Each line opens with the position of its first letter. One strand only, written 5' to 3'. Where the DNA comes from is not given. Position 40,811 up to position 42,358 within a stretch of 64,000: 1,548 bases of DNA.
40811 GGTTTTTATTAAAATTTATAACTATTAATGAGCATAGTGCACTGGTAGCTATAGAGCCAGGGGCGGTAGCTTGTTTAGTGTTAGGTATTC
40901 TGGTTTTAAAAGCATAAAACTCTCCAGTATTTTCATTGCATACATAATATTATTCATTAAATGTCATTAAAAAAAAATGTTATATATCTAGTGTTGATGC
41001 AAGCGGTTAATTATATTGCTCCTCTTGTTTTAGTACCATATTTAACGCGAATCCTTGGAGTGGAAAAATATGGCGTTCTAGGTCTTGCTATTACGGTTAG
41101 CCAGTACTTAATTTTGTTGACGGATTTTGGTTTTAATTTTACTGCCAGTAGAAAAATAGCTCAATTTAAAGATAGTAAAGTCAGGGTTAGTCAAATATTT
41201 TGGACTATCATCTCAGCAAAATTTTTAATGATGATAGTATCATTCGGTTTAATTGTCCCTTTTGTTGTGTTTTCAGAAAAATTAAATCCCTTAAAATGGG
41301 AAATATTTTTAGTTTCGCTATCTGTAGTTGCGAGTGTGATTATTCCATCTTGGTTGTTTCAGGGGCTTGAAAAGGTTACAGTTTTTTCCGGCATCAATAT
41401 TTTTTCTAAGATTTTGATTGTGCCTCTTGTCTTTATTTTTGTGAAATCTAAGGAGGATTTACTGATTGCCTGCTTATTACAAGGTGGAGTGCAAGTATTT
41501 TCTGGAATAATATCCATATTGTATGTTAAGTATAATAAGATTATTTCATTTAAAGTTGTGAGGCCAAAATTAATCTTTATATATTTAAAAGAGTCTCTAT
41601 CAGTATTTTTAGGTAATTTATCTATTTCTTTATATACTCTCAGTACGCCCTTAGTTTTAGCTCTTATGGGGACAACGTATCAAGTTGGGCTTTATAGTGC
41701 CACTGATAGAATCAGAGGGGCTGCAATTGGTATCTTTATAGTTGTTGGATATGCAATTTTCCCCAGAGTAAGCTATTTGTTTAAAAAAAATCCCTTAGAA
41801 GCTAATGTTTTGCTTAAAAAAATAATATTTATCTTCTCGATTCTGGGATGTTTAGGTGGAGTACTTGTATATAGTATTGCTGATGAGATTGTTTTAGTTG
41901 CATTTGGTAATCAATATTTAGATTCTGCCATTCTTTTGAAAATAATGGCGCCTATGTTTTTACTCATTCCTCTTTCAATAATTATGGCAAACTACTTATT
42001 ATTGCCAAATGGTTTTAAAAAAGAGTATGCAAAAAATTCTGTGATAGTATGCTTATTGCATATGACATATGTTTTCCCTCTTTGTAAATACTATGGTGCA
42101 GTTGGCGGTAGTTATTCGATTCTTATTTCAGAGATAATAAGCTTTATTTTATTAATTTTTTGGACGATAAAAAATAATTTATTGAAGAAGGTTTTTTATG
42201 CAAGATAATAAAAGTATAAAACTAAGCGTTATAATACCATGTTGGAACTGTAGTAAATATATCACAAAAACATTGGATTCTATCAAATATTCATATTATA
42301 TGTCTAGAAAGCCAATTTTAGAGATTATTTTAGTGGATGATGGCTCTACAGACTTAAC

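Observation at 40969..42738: A9 homopolymer tracts inside O-antigen coding sequences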

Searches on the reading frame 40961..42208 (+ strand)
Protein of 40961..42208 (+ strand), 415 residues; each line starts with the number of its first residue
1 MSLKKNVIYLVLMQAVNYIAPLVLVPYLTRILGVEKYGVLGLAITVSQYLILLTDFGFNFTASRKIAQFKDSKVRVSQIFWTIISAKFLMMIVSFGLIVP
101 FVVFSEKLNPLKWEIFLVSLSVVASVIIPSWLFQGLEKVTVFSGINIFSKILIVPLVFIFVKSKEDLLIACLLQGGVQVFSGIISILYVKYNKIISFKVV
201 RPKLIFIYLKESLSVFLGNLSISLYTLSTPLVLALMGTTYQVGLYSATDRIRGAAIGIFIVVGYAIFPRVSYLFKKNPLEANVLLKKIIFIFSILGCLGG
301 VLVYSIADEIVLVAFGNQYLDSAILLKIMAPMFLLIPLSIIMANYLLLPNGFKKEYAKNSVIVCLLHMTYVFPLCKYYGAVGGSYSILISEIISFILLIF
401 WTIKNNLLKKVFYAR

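Call 6: search_protein_families(library=pfam, proteins=[window:40961-42208:+])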
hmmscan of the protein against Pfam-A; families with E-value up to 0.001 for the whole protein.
window:40961-42208:+ (415 aa): 2 families
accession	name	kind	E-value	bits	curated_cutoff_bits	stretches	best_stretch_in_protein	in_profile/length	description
PF01943.22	Polysacc_synt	-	2.3e-41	142.5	28.2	1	3-272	1-272/274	Polysaccharide biosynthesis protein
PF13440.11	Polysacc_synt_3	-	4.8e-07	29.7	23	1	28-323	2-292/293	Polysaccharide biosynthesis protein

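Call 30: list_cluster_members(proteins=[window:40961-42205:+, window:40997-42205:+, window:40991-42205:+, window:40994-42205:+, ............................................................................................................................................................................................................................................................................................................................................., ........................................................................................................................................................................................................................, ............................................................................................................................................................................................, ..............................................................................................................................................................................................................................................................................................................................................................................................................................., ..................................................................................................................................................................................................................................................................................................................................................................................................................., window:42198-43196:+])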
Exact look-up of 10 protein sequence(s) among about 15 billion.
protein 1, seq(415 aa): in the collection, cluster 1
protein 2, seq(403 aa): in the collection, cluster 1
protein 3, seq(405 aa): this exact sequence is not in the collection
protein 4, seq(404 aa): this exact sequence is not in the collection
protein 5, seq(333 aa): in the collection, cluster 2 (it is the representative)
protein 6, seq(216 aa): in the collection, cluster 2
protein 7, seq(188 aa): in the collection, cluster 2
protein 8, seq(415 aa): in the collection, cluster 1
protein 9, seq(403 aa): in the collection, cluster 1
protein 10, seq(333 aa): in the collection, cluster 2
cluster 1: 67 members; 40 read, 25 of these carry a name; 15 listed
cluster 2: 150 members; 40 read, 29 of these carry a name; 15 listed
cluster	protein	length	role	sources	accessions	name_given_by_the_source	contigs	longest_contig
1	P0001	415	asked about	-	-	O160 family O-antigen flippase [Escherichia coli] | Putative O-antigen transporter n=2 Tax=Escherichia coli TaxID=562 RepID=A0A3K0W8W1_ECOLX | status=active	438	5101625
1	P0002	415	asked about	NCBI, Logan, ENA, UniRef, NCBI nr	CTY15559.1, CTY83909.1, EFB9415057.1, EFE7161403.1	O160 family O-antigen flippase [Escherichia coli] | O160 family O-antigen flippase n=2 Tax=Escherichia coli TaxID=562 RepID=UPI0002A30F6C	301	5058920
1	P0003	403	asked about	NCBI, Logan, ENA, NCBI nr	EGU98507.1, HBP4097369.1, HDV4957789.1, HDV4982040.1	putative O-antigen transporter [Escherichia coli] | putative oligosaccharide translocase [Escherichia coli MS 79-10]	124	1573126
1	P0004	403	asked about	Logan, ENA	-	-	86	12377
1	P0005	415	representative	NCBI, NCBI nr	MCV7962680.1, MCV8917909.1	O160 family O-antigen flippase [Escherichia coli]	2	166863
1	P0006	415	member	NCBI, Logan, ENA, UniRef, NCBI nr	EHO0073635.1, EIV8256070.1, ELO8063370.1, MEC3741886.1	O160 family O-antigen flippase [Escherichia coli] | flippase n=1 Tax=Escherichia coli TaxID=562 RepID=UPI001BDB8A95 | oligosaccharide flippase family protein [Escherichia coli]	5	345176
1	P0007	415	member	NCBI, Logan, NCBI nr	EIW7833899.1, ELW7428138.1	O160 family O-antigen flippase [Escherichia coli]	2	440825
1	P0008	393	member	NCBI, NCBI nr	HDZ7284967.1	TPA: O160 family O-antigen flippase, partial [Escherichia coli] | O160 family O-antigen flippase [Escherichia coli]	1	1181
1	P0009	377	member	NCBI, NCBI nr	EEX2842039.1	flippase, partial [Escherichia coli] | flippase [Escherichia coli]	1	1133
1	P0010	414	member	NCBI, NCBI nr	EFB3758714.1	flippase, partial [Escherichia coli] | flippase [Escherichia coli]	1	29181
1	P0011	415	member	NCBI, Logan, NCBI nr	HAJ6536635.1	TPA: flippase [Escherichia coli] | flippase [Escherichia coli]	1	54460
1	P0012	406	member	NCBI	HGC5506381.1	TPA: O160 family O-antigen flippase, partial [Escherichia coli]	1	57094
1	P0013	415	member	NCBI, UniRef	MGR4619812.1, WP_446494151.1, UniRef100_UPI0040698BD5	O160 family O-antigen flippase [Escherichia coli] | O160 family O-antigen flippase n=1 Tax=Escherichia coli TaxID=562 RepID=UPI0040698BD5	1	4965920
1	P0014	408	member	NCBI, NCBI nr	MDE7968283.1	O160 family O-antigen flippase [Escherichia coli]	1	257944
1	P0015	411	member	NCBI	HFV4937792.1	TPA: O160 family O-antigen flippase, partial [Escherichia coli]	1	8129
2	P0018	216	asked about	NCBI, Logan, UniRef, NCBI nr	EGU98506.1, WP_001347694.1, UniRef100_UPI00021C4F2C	glycosyltransferase family 2 protein [Escherichia coli] | glycosyltransferase family 2 protein n=1 Tax=Escherichia coli TaxID=562 ...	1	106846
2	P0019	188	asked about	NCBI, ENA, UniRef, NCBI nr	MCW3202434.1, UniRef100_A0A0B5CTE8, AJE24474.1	glycosyltransferase [Escherichia coli] | Glycosyl transferase n=1 Tax=Escherichia coli TaxID=562 RepID=A0A0B5CTE8_ECOLX | glycosyl transferase [Escherichia coli]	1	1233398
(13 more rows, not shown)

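Call 31: find_encoding_contigs(protein=P0003, flank=2500, max_places=10)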
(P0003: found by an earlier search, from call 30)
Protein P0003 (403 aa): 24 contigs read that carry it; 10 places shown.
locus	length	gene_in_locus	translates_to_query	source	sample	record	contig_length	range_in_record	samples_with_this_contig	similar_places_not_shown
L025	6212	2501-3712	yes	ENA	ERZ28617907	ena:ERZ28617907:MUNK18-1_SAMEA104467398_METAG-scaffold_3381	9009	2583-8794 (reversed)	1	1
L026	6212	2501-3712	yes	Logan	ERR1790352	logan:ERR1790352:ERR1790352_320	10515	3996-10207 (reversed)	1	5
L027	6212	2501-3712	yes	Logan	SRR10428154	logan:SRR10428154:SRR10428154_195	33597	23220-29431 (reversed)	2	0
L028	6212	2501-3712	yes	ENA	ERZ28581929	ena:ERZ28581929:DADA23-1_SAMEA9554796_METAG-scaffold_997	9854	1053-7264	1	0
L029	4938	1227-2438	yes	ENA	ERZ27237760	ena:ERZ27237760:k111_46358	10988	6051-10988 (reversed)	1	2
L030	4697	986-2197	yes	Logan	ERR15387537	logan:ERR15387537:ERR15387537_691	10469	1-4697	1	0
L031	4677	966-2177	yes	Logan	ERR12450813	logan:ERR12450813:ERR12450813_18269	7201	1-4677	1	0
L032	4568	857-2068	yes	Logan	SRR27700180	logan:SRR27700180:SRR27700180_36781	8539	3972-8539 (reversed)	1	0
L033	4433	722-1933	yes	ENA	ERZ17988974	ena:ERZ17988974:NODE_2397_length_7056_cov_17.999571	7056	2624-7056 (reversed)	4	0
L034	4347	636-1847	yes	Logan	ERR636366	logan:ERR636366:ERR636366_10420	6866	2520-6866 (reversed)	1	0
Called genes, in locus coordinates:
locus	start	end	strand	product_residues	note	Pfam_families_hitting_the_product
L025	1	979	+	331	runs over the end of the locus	PF01073:3Beta_HSD, PF01370:Epimerase, PF02719:Polysacc_synt_2 (weak), PF04321:RmlD_sub_bind, PF13460:NAD_binding_10, PF16363:GDP_Man_Dehyd, PF07993:NAD_binding_4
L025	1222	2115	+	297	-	PF00483:NTP_transferase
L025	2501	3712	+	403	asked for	PF01943:Polysacc_synt, PF13440:Polysacc_synt_3 (weak)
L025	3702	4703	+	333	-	PF00535:Glycos_transf_2, PF10111:Glyco_tranf_2_2, PF13641:Glyco_tranf_2_3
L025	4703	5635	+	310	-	PF00535:Glycos_transf_2, PF10111:Glyco_tranf_2_2, PF13641:Glyco_tranf_2_3 (weak)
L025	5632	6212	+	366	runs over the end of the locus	-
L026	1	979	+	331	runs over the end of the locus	PF01073:3Beta_HSD, PF01370:Epimerase, PF02719:Polysacc_synt_2 (weak), PF04321:RmlD_sub_bind, PF13460:NAD_binding_10, PF16363:GDP_Man_Dehyd, PF07993:NAD_binding_4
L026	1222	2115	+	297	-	PF00483:NTP_transferase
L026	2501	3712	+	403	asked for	PF01943:Polysacc_synt, PF13440:Polysacc_synt_3 (weak)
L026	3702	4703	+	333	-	PF00535:Glycos_transf_2, PF10111:Glyco_tranf_2_2, PF13641:Glyco_tranf_2_3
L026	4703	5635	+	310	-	PF00535:Glycos_transf_2, PF10111:Glyco_tranf_2_2, PF13641:Glyco_tranf_2_3 (weak)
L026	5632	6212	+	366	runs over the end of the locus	-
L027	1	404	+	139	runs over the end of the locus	PF01370:Epimerase, PF02719:Polysacc_synt_2 (weak), PF04321:RmlD_sub_bind, PF01073:3Beta_HSD, PF13460:NAD_binding_10, PF16363:GDP_Man_Dehyd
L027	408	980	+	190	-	-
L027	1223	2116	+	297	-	PF00483:NTP_transferase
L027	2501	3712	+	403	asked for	PF01943:Polysacc_synt, PF13440:Polysacc_synt_3 (weak)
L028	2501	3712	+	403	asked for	PF01943:Polysacc_synt, PF13440:Polysacc_synt_3 (weak)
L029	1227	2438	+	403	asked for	PF01943:Polysacc_synt, PF13440:Polysacc_synt_3 (weak)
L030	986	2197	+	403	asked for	PF01943:Polysacc_synt, PF13440:Polysacc_synt_3 (weak)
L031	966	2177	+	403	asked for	PF01943:Polysacc_synt, PF13440:Polysacc_synt_3 (weak)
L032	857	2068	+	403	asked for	PF01943:Polysacc_synt, PF13440:Polysacc_synt_3 (weak)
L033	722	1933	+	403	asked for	PF01943:Polysacc_synt, PF13440:Polysacc_synt_3 (weak)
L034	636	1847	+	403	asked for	PF01943:Polysacc_synt, PF13440:Polysacc_synt_3 (weak)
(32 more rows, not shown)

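Call 32: find_encoding_contigs(protein=P0004, flank=2500, max_places=10)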
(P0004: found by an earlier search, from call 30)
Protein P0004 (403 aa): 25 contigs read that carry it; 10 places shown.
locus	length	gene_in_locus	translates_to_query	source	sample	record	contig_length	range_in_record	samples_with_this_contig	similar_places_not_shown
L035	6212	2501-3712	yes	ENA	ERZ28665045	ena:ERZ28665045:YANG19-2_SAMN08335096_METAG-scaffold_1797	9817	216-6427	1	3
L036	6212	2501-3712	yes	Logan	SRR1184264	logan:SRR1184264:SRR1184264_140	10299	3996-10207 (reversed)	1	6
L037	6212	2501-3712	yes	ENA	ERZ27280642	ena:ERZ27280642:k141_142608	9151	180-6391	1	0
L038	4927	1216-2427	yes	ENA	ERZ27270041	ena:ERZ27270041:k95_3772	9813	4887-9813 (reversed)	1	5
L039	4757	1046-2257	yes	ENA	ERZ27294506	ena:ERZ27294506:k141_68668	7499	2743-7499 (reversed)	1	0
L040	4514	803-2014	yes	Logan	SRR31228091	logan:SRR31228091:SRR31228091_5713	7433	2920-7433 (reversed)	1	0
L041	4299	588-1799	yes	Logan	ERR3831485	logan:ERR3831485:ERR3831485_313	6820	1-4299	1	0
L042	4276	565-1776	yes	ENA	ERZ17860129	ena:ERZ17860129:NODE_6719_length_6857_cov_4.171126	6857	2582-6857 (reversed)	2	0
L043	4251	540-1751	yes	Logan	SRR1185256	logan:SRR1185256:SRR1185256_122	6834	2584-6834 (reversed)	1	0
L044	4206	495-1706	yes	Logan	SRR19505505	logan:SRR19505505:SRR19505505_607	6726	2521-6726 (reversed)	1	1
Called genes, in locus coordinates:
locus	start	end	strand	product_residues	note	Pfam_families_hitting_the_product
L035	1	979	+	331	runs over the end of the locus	PF01073:3Beta_HSD, PF01370:Epimerase, PF02719:Polysacc_synt_2 (weak), PF04321:RmlD_sub_bind, PF13460:NAD_binding_10, PF16363:GDP_Man_Dehyd, PF07993:NAD_binding_4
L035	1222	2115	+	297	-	PF00483:NTP_transferase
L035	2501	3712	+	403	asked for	PF01943:Polysacc_synt, PF13440:Polysacc_synt_3 (weak)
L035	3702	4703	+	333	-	PF00535:Glycos_transf_2, PF10111:Glyco_tranf_2_2, PF13641:Glyco_tranf_2_3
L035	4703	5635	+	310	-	PF00535:Glycos_transf_2, PF10111:Glyco_tranf_2_2, PF13641:Glyco_tranf_2_3 (weak)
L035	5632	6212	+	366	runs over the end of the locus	-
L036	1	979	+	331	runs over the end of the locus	PF01073:3Beta_HSD, PF01370:Epimerase, PF02719:Polysacc_synt_2 (weak), PF04321:RmlD_sub_bind, PF13460:NAD_binding_10, PF16363:GDP_Man_Dehyd, PF07993:NAD_binding_4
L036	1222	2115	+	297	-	PF00483:NTP_transferase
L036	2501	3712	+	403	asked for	PF01943:Polysacc_synt, PF13440:Polysacc_synt_3 (weak)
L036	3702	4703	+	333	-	PF00535:Glycos_transf_2, PF10111:Glyco_tranf_2_2, PF13641:Glyco_tranf_2_3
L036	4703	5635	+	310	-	PF00535:Glycos_transf_2, PF10111:Glyco_tranf_2_2, PF13641:Glyco_tranf_2_3 (weak)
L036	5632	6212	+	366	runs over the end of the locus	-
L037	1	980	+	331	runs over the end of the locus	PF01073:3Beta_HSD, PF01370:Epimerase, PF04321:RmlD_sub_bind, PF13460:NAD_binding_10, PF16363:GDP_Man_Dehyd, PF02719:Polysacc_synt_2 (weak), PF07993:NAD_binding_4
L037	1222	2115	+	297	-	PF00483:NTP_transferase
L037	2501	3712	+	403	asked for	PF01943:Polysacc_synt, PF13440:Polysacc_synt_3 (weak)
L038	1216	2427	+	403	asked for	PF01943:Polysacc_synt, PF13440:Polysacc_synt_3 (weak)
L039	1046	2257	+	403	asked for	PF01943:Polysacc_synt, PF13440:Polysacc_synt_3 (weak)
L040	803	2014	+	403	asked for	PF01943:Polysacc_synt, PF13440:Polysacc_synt_3 (weak)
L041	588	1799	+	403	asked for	PF01943:Polysacc_synt, PF13440:Polysacc_synt_3 (weak)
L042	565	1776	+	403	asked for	PF01943:Polysacc_synt, PF13440:Polysacc_synt_3 (weak)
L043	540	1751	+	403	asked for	PF01943:Polysacc_synt, PF13440:Polysacc_synt_3 (weak)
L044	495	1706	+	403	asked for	PF01943:Polysacc_synt, PF13440:Polysacc_synt_3 (weak)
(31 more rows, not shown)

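Call 35: find_encoding_contigs(protein=P0018, flank=5000, max_places=6)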
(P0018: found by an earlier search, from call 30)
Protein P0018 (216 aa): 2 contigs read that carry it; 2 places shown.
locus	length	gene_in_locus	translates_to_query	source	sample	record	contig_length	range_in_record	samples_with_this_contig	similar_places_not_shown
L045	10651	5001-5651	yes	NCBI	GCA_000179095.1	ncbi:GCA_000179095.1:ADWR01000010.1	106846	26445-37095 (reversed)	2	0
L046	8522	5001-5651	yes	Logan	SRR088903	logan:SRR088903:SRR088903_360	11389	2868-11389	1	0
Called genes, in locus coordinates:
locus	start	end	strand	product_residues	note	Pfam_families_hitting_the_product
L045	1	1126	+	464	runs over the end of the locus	PF27800:WcaM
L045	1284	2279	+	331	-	PF01073:3Beta_HSD, PF01370:Epimerase, PF02719:Polysacc_synt_2 (weak), PF04321:RmlD_sub_bind, PF13460:NAD_binding_10, PF16363:GDP_Man_Dehyd, PF07993:NAD_binding_4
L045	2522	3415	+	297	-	PF00483:NTP_transferase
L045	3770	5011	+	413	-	PF01943:Polysacc_synt, PF13440:Polysacc_synt_3 (weak)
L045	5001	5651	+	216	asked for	PF13641:Glyco_tranf_2_3, PF00535:Glycos_transf_2, PF10111:Glyco_tranf_2_2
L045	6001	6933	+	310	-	PF00535:Glycos_transf_2, PF10111:Glyco_tranf_2_2, PF13641:Glyco_tranf_2_3 (weak)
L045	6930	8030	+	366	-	-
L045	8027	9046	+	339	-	PF17101:Stealth_CR1, PF11380:Stealth_CR2, PF17102:Stealth_CR3 (weak)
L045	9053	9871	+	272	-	PF10111:Glyco_tranf_2_2 (faint), PF00535:Glycos_transf_2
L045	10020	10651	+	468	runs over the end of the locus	PF03446:NAD_binding_2, PF00393:6PGD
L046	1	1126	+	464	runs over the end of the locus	PF27800:WcaM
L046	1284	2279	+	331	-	PF01073:3Beta_HSD, PF01370:Epimerase, PF02719:Polysacc_synt_2 (weak), PF04321:RmlD_sub_bind, PF13460:NAD_binding_10, PF16363:GDP_Man_Dehyd, PF07993:NAD_binding_4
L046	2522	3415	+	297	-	PF00483:NTP_transferase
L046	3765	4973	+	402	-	PF01943:Polysacc_synt, PF13440:Polysacc_synt_3 (weak)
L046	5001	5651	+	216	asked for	PF13641:Glyco_tranf_2_3, PF00535:Glycos_transf_2, PF10111:Glyco_tranf_2_2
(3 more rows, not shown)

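Call 36: find_encoding_contigs(protein=P0019, flank=5000, max_places=6)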
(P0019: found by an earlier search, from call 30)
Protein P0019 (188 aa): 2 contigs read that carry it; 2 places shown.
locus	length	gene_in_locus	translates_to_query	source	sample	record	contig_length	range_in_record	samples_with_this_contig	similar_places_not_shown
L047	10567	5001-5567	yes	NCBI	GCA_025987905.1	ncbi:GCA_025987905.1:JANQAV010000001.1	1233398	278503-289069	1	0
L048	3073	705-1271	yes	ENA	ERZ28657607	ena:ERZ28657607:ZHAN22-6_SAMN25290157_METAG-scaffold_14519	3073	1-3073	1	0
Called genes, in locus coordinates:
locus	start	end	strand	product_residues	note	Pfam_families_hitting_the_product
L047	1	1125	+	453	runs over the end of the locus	PF27800:WcaM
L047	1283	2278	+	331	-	PF01073:3Beta_HSD, PF01370:Epimerase, PF02719:Polysacc_synt_2 (weak), PF04321:RmlD_sub_bind, PF13460:NAD_binding_10, PF16363:GDP_Man_Dehyd, PF07993:NAD_binding_4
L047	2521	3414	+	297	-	PF00483:NTP_transferase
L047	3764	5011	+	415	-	PF01943:Polysacc_synt, PF13440:Polysacc_synt_3 (weak)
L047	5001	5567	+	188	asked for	PF00535:Glycos_transf_2, PF10111:Glyco_tranf_2_2, PF13641:Glyco_tranf_2_3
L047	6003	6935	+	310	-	PF00535:Glycos_transf_2, PF10111:Glyco_tranf_2_2, PF13641:Glyco_tranf_2_3 (weak)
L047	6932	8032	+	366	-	-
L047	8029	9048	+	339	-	PF17101:Stealth_CR1, PF11380:Stealth_CR2, PF17102:Stealth_CR3 (weak)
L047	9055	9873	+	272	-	PF10111:Glyco_tranf_2_2 (faint), PF00535:Glycos_transf_2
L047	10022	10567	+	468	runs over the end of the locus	PF03446:NAD_binding_2, PF00393:6PGD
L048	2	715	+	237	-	?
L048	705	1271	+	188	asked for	PF00535:Glycos_transf_2, PF10111:Glyco_tranf_2_2, PF13641:Glyco_tranf_2_3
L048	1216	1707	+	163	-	-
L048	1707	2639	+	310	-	PF00535:Glycos_transf_2, PF10111:Glyco_tranf_2_2, PF13641:Glyco_tranf_2_3 (weak)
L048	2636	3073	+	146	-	?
